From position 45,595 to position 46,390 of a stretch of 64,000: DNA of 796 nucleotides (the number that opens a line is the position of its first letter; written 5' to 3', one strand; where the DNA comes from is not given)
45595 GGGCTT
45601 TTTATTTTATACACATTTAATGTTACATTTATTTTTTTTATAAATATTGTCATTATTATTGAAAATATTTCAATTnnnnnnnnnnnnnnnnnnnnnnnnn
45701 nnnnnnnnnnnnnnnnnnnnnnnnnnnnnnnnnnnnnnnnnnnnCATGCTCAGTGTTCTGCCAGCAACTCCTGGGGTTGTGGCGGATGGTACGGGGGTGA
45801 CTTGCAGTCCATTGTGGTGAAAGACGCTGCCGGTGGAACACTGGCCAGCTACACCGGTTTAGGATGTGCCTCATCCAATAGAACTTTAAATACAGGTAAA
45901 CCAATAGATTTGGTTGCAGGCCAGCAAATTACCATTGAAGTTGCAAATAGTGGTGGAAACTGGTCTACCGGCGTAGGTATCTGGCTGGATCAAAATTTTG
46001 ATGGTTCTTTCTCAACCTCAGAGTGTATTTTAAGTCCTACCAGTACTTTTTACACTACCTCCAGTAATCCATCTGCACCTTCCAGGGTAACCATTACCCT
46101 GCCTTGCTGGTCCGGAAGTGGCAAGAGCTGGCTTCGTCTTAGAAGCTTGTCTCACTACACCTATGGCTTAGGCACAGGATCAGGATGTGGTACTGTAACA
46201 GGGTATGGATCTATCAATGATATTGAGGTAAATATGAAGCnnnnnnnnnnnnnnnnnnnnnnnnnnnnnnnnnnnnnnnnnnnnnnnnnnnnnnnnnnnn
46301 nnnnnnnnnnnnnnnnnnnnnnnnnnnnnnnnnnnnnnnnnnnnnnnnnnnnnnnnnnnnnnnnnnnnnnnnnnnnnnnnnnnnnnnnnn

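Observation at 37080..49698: Tandem array of three giant paralogous T9SS cargo genes with a conserved multi-domain architecture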

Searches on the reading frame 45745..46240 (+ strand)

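Call 14: search_protein_families(library=pfam, proteins=[window:45745-46240:+], max_evalue=10)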
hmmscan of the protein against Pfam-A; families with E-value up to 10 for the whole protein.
window:45745-46240:+ (165 aa): 1 family
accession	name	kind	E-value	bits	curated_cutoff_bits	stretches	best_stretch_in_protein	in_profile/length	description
PF20009.4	GEVED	-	6.4e-08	33.7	24.4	1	77-159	2-74/78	GEVED domain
